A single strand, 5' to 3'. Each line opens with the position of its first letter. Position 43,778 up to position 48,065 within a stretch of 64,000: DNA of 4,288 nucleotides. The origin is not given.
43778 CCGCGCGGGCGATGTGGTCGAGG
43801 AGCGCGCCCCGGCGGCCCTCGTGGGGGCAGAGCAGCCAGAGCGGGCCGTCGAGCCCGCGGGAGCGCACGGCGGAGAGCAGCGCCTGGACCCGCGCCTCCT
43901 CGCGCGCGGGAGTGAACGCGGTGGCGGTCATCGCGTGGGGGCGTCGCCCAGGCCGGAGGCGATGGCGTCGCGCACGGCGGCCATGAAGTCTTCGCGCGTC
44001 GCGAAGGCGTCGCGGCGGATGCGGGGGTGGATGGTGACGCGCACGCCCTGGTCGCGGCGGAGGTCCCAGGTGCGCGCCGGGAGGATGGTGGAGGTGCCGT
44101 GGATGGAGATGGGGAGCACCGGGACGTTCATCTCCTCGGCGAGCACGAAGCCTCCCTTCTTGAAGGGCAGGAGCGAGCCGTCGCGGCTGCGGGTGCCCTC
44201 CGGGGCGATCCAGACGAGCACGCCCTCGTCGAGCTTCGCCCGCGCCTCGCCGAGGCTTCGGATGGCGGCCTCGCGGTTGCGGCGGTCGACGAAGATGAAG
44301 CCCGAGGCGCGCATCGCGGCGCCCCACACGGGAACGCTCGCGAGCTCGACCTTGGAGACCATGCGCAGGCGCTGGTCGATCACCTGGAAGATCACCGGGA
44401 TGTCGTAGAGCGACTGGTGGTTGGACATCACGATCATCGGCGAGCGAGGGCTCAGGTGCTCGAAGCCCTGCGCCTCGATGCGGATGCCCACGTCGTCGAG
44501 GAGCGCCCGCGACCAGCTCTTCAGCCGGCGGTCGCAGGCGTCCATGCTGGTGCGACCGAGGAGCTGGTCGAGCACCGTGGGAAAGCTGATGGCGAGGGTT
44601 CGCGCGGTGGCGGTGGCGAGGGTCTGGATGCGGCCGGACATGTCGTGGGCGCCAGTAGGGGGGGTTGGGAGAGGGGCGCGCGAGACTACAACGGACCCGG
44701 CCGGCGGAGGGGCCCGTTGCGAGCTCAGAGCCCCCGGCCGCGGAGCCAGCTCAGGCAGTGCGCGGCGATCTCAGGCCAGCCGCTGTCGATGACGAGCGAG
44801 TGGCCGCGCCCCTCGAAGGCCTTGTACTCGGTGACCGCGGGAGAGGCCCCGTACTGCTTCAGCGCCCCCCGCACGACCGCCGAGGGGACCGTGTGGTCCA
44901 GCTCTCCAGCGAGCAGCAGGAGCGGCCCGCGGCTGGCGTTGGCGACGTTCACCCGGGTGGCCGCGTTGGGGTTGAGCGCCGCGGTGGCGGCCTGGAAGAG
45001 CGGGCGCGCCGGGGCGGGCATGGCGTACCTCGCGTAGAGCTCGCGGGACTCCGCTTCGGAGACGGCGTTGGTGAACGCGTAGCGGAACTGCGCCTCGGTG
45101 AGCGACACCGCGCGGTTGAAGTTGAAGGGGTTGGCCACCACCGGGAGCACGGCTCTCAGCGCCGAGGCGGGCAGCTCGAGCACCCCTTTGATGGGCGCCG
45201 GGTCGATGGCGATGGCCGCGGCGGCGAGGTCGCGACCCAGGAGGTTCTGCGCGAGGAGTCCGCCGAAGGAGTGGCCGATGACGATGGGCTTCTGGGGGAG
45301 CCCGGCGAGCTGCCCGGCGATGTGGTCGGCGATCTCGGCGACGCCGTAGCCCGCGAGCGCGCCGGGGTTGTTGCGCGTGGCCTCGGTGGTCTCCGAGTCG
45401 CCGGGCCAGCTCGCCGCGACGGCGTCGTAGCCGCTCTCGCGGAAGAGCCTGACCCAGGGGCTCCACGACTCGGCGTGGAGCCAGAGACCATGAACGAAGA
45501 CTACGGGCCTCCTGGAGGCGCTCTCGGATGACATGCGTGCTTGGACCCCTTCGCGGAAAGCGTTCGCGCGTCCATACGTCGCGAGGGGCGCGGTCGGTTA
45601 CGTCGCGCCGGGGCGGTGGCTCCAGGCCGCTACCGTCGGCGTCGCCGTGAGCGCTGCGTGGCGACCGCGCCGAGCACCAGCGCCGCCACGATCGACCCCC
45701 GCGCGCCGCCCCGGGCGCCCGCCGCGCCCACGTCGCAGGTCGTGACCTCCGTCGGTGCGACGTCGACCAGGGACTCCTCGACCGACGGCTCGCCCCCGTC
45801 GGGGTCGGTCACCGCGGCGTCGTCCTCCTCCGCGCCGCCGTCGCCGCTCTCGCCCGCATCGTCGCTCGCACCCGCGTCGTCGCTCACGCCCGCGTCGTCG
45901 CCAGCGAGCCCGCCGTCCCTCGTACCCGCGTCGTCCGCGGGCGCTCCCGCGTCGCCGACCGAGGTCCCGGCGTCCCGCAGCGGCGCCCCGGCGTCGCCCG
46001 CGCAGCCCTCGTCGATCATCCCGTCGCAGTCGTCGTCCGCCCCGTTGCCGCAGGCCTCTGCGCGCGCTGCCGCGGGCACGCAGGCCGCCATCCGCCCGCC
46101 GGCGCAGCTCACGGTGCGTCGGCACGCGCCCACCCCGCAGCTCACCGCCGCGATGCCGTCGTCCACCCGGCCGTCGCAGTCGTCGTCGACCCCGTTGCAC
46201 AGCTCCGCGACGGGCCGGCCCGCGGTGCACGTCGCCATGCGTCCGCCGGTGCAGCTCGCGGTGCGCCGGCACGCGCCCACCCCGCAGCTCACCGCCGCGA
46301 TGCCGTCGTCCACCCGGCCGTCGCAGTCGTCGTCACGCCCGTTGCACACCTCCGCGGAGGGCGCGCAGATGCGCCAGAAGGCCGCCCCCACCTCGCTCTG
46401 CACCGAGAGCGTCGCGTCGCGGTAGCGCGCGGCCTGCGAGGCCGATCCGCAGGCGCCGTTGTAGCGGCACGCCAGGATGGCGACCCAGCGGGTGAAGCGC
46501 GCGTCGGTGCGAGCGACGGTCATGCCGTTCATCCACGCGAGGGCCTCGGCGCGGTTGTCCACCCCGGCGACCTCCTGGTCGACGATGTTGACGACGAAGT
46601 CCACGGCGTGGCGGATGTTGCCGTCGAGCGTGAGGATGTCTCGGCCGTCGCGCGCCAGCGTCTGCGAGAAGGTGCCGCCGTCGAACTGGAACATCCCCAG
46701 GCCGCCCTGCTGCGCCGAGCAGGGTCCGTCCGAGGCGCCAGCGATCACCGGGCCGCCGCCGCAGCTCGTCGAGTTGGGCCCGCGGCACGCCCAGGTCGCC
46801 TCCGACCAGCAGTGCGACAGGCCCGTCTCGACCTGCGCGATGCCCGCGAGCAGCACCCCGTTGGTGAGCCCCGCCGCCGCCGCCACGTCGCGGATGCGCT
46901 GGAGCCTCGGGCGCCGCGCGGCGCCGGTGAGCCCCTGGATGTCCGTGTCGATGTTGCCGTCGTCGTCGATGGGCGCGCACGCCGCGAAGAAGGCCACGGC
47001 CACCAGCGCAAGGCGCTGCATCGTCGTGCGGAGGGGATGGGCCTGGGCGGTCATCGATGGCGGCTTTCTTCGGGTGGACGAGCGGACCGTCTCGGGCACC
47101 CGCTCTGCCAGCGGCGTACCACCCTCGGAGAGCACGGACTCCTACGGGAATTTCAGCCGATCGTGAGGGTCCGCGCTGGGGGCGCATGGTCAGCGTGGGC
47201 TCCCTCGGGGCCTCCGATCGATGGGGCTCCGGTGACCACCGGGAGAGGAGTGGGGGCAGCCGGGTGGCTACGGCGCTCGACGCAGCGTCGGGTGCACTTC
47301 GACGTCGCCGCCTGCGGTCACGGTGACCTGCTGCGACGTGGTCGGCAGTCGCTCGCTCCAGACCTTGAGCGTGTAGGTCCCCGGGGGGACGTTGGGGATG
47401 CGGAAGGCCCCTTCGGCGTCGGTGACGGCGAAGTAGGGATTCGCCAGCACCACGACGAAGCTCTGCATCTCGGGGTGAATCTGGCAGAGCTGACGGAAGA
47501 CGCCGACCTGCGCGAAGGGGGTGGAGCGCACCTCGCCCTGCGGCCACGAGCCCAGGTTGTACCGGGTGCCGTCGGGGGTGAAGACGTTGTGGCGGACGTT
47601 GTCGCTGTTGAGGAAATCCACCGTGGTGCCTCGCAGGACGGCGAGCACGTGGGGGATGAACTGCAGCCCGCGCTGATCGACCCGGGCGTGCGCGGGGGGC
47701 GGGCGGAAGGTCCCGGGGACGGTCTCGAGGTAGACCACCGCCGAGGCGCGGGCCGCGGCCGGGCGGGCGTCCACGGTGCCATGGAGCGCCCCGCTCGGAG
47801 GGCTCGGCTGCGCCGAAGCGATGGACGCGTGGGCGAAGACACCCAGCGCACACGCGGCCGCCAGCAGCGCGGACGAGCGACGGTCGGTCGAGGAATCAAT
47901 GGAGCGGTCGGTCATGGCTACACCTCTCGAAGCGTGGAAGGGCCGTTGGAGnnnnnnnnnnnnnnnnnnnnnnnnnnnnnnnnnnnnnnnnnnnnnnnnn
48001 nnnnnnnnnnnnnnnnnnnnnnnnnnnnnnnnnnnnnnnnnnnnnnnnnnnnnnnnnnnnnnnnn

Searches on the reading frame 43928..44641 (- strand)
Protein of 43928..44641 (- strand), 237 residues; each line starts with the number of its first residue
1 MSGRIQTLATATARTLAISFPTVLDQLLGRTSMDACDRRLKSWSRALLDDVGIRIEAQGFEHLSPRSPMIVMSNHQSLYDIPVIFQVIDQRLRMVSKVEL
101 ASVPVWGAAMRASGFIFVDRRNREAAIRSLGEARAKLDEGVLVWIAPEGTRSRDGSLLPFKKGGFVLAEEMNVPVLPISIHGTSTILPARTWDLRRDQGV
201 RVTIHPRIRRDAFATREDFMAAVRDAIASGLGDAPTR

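Call 45: search_protein_families(library=pfam, proteins=[window:43928-44641:-], max_evalue=0.0001)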
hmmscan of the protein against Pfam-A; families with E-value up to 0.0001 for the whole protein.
window:43928-44641:- (237 aa): 1 family
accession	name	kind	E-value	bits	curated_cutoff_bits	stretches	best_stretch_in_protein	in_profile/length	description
PF01553.26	Acyltransferase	-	3.4e-33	114.7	23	1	54-180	1-131/132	Acyltransferase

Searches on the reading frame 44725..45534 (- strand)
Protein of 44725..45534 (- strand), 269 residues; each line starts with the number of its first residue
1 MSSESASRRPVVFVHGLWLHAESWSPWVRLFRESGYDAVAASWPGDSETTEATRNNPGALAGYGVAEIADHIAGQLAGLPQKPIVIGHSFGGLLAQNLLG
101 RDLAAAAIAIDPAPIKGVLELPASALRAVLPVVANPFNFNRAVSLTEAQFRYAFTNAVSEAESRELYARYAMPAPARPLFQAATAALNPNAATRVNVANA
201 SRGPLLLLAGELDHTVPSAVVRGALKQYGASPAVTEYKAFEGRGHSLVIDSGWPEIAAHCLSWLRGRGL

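Call 45: search_protein_families(library=pfam, proteins=[window:44725-45534:-], max_evalue=0.0001)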
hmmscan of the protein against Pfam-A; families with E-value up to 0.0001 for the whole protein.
window:44725-45534:- (269 aa): 3 families
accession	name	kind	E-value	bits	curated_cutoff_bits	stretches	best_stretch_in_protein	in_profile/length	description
PF12697.13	Abhydrolase_6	-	8e-21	76.1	26.3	1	11-252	1-211/217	Alpha/beta hydrolase family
PF00561.26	Abhydrolase_1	-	2.9e-18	66.9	25.8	1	10-250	2-243/245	alpha/beta hydrolase fold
PF12146.15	Hydrolase_4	-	1.7e-10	41.1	27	1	7-250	3-237/239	Serine aminopeptidase, S33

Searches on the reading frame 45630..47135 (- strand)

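Call 45: search_protein_families(library=pfam, proteins=[window:45630-47135:-], max_evalue=0.0001)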
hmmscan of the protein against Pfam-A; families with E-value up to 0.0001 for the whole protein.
window:45630-47135:- (501 aa): 1 family
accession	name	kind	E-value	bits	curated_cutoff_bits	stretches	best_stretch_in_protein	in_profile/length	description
PF11617.13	Cu-binding_MopE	-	1.6e-09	38.2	27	0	310-326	14-30/30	Putative metal-binding motif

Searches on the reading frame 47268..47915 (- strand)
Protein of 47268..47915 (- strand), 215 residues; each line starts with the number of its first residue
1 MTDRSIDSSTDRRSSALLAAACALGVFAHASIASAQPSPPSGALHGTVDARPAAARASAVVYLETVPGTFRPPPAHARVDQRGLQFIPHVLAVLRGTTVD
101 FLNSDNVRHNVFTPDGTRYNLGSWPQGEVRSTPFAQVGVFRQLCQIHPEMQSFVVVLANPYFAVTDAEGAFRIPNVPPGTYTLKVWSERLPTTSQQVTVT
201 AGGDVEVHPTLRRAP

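Call 45: search_protein_families(library=pfam, proteins=[window:47268-47915:-], max_evalue=0.0001)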
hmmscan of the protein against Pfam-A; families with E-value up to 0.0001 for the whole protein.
window:47268-47915:- (215 aa): 3 families
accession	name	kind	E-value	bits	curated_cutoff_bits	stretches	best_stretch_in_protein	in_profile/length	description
PF14686.12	fn3_3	-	5.9e-11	42.4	24.4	1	161-205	27-73/75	Polysaccharide lyase family 4, domain II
PF13620.12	CarboxypepD_reg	-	6e-11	43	32.3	1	160-211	29-81/82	Carboxypeptidase regulatory-like domain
PF13715.12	CarbopepD_reg_2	-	4.4e-05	23.9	32.2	1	163-207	28-72/88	CarboxypepD_reg-like domain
